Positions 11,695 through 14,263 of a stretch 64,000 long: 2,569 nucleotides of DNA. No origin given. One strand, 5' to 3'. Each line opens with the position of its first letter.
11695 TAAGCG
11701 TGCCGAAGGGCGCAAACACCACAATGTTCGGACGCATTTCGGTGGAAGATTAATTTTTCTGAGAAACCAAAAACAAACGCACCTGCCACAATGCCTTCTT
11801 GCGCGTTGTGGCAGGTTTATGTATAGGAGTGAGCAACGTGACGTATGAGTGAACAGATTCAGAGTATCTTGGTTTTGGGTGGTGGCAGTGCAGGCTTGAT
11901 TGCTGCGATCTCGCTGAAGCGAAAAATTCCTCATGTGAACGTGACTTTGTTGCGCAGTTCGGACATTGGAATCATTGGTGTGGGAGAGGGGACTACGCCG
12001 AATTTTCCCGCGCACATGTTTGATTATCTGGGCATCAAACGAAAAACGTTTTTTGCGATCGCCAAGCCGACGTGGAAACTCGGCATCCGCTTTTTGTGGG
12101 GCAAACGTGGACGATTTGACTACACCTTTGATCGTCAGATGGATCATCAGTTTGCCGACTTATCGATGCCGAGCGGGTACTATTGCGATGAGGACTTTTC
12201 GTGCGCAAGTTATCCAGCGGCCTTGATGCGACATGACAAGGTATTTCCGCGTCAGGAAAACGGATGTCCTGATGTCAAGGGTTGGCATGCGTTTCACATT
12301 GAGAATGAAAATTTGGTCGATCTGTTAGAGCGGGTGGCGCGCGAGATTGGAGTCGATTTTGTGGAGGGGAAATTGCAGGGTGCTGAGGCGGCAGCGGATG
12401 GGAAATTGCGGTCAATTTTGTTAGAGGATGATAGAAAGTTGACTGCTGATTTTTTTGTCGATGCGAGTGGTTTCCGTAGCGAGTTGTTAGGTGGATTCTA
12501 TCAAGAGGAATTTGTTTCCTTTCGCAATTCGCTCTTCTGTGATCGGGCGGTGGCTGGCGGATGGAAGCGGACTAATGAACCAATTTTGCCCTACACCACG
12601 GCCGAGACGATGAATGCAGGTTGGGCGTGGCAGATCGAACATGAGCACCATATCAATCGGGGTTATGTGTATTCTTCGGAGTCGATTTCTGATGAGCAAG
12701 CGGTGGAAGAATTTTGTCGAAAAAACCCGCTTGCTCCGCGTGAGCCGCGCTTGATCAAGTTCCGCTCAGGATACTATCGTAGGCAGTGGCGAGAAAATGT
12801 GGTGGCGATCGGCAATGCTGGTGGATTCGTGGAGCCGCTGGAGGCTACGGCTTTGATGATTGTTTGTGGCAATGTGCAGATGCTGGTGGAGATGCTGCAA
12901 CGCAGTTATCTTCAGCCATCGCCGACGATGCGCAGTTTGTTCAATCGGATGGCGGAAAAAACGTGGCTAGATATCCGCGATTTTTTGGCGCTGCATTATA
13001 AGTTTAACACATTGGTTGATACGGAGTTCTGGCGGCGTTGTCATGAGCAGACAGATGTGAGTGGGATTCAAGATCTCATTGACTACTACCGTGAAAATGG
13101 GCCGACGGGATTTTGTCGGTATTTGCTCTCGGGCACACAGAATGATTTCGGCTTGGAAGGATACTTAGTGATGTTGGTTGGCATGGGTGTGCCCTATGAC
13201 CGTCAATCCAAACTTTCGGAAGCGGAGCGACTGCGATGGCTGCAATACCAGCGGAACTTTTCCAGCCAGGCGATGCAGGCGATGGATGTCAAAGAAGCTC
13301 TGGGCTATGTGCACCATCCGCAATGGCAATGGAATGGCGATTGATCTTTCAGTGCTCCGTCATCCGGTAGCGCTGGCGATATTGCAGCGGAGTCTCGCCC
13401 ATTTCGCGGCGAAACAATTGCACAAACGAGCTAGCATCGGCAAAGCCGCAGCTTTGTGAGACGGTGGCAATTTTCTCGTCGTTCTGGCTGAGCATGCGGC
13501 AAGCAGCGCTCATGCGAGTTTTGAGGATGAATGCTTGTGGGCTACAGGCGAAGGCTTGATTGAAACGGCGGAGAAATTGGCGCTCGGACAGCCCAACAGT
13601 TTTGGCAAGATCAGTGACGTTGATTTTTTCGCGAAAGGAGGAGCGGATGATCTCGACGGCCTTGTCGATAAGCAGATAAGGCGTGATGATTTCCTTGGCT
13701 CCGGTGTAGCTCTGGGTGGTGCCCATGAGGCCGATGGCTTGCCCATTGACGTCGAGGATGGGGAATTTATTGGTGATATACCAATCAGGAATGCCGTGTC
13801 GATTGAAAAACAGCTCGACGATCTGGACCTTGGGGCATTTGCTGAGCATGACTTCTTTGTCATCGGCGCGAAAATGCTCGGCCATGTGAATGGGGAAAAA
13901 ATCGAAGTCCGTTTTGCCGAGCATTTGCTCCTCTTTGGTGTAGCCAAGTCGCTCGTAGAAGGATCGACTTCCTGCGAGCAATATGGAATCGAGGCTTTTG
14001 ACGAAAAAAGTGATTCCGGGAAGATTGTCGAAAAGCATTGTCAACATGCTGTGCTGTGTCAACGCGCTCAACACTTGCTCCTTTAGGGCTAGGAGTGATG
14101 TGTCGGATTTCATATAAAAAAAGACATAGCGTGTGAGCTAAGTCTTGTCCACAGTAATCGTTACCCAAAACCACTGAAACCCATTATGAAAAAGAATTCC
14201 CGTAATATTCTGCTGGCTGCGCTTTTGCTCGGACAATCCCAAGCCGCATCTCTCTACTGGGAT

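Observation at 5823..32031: Duplicated module: tryptophan-halogenase-like flavoenzyme followed by giant PATR surface proteins, with a PAS-AraC regulator and a CotH-kinase protein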

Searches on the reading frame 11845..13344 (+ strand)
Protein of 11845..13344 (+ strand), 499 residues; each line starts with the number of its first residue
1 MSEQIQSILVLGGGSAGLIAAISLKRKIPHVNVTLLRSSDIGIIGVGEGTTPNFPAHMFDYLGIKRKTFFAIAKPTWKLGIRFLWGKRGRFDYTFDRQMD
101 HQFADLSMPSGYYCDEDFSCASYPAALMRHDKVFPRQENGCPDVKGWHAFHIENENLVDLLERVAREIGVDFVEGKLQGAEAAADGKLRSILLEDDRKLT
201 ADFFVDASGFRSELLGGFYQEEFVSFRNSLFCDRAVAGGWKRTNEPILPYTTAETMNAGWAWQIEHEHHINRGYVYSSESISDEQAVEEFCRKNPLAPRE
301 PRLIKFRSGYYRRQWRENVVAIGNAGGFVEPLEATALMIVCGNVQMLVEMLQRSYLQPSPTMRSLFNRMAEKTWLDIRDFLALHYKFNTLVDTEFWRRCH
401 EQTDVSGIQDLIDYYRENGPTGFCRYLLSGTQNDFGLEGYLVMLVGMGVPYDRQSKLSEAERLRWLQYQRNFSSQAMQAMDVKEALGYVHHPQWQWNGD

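Call 3: search_protein_families(library=pfam, proteins=[window:11845-13344:+], max_evalue=0.01)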
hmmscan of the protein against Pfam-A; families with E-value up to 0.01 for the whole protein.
window:11845-13344:+ (499 aa): 4 families
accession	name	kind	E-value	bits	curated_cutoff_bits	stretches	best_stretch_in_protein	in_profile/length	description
PF04820.20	Trp_halogenase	-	8.7e-104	348.3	21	1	8-458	2-453/458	Tryptophan halogenase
PF01266.30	DAO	-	1.4e-06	28.6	27.9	1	8-216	2-210/353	FAD dependent oxidoreductase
PF05834.18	Lycopene_cycl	-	1.3e-05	24.9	23.4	0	159-212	91-144/380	Lycopene cyclase protein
PF07992.20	Pyr_redox_2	-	0.0017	18.3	26.1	0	7-36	2-29/291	Pyridine nucleotide-disulphide oxidoreductase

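Call 57: search_protein_families(library=ncbifam, proteins=[window:11845-13341:+], max_evalue=0.01)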
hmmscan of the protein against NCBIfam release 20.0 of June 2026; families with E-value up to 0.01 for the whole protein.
window:11845-13341:+ (499 aa): 12 families
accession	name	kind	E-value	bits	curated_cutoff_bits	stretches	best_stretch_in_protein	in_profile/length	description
NF049967.1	QhpG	equivalog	1.1e-10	41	240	1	157-280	87-200/423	flavin-dependent monooxygenase QhpG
TIGR02032.1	GG-red-SF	subfamily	1.9e-08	34.4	158.8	1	158-333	94-279/297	geranylgeranyl reductase family protein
NF033113.0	halo_ClmS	equivalog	1.1e-06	27.5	900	0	7-95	4-86/570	chloramphenicol-biosynthetic FADH2-dependent halogenase CmlS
NF005599.0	PRK07333.1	equivalog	2.6e-06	26.2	549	0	4-36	11-43/414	ubiquinone biosynthesis hydroxylase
NF038171.1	maturase_LodB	equivalog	1.1e-05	24.7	400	1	8-70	2-62/361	lysine-epsilon-oxidase maturase LodB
NF006021.0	PRK08163.1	equivalog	1.5e-05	24.2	459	1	3-66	3-64/398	3-hydroxybenzoate 6-monooxygenase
NF005313.0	PRK06847.1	subfamily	0.0002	20.5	372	0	4-33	3-32/375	hypothetical protein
TIGR01988.1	Ubi-OHases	subfamily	0.00039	19.4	224.65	0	8-39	2-32/387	ubiquinone biosynthesis hydroxylase, UbiH/UbiF/VisC/COQ6 family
NF005691.0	PRK07494.1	equivalog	0.00058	18.5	459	0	3-27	6-30/404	UbiH/UbiF family hydroxylase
NF006254.0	PRK08401.1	equivalog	0.0024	16.6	726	0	152-210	114-173/466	L-aspartate oxidase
NF006131.0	PRK08275.1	equivalog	0.0057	15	587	1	6-40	11-45/577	fumarate reductase/succinate dehydrogenase flavoprotein subunit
TIGR03329.1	Phn_aa_oxid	hypoth_equivalog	0.0058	15.5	632.8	0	7-41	26-60/460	putative aminophosphonate oxidoreductase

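Call 72: find_encoding_contigs(protein=window:11845-13344:+, flank=10000, max_places=4)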
Protein window:11845-13344:+ (499 aa): 3 contigs read that carry it; 3 places shown.
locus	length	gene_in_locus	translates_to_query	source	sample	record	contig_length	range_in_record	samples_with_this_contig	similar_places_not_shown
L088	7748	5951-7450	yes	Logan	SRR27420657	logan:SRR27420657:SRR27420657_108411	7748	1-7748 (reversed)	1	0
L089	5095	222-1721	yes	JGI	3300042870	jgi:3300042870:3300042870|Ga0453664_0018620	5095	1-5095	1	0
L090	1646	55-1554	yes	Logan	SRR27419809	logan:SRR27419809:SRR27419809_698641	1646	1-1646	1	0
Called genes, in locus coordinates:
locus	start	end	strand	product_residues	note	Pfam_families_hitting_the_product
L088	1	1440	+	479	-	?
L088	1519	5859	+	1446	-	PF12951:PATR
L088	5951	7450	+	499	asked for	PF01266:DAO (weak), PF04820:Trp_halogenase, PF05834:Lycopene_cycl (faint)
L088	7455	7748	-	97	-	?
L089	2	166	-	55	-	?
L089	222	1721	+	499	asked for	PF01266:DAO (weak), PF04820:Trp_halogenase, PF05834:Lycopene_cycl (faint)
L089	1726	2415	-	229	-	PF08448:PAS_4, PF12833:HTH_18, PF00165:HTH_AraC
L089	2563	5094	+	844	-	?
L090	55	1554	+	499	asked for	PF01266:DAO (weak), PF04820:Trp_halogenase, PF05834:Lycopene_cycl (faint)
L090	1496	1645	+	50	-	?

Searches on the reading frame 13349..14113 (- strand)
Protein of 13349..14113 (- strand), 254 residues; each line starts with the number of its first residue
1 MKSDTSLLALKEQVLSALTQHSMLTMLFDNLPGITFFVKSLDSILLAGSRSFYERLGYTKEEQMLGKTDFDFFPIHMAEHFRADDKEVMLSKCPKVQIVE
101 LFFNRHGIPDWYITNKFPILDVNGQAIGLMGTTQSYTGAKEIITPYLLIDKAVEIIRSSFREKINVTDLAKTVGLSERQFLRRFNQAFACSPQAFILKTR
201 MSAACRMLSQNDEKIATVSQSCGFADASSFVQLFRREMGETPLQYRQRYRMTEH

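Call 3: search_protein_families(library=pfam, proteins=[window:13349-14113:-], max_evalue=0.01)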
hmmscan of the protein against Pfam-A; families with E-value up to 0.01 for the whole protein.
window:13349-14113:- (254 aa): 4 families
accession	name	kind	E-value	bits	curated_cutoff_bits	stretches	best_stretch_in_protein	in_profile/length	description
PF12833.13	HTH_18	-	3.1e-22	79.1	33.6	1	169-248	1-80/80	Helix-turn-helix domain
PF00165.29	HTH_AraC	-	4.3e-17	62.2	26.6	2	210-247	6-42/42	Bacterial regulatory helix-turn-helix proteins, AraC family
PF08448.16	PAS_4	-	7.1e-09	36.3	23.1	1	28-137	1-106/110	PAS fold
PF13426.13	PAS_9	-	0.0021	18.8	27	0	36-81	4-45/103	PAS domain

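Call 57: search_protein_families(library=ncbifam, proteins=[window:13349-14113:-], max_evalue=0.01)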
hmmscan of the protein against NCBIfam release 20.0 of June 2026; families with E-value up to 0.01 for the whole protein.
window:13349-14113:- (254 aa): 33 families (the best 25 are shown)
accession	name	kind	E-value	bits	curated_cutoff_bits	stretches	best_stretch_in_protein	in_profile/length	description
NF006902.0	PRK09393.1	equivalog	4.6e-20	72.1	425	1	150-252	223-325/327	transcriptional regulator FtrA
TIGR04094.1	adjacent_YSIRK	equivalog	3e-16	59.3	200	1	147-246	285-383/383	YSIRK-targeted surface antigen transcriptional regulator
NF047455.1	TF_Staph_AryK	equivalog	6.7e-15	54.4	850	1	149-252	159-262/759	transcriptional regulator AryK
NF010028.0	PRK13503.1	equivalog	2.4e-14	53.4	288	1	153-249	177-273/278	HTH-type transcriptional activator RhaS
NF052371.1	TransRegGbdRPseu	equivalog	2.6e-14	53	480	1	152-249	230-327/365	choline metabolism transcriptional regulator GbdR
NF047788.1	TransRegPocR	equivalog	3e-14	53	500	1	149-250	191-292/296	transcriptional regulator PocR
NF040475.1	chlor_reg_RclR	equivalog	5.4e-13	48.9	400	1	161-250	191-280/284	reactive chlorine-specific transcriptional regulator RclR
NF041686.2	ant_diox_reg_AndR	equivalog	1e-12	48.3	350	1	142-244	213-316/321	anthranilate 1,2-dioxygenase regulatory protein AndR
NF007243.0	PRK09685.1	equivalog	4.4e-12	46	199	1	151-249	202-302/303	transcriptional regulator FeaR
NF010026.0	PRK13501.1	equivalog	4.4e-12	45.8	363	1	154-250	183-279/290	HTH-type transcriptional activator RhaR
NF007860.0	PRK10572.1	equivalog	1.4e-11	43.8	208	1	149-251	185-287/292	arabinose operon transcriptional regulator AraC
NF010025.2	PRK13500.1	equivalog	7.2e-11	42.2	525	1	147-251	176-280/282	HTH-type transcriptional activator RhaR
NF049968.1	QhpR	equivalog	1.1e-10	41.2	250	1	154-246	193-284/284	AraC-like transcriptional regulator QhpR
NF049932.1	TranspRegBtr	equivalog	1.2e-09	37.3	900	1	149-250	166-267/531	bacillibactin transport transcriptional regulator Btr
TIGR02297.1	HpaA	equivalog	2.4e-09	36.8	274.65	1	148-248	187-287/287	4-hydroxyphenylacetate catabolism regulatory protein HpaA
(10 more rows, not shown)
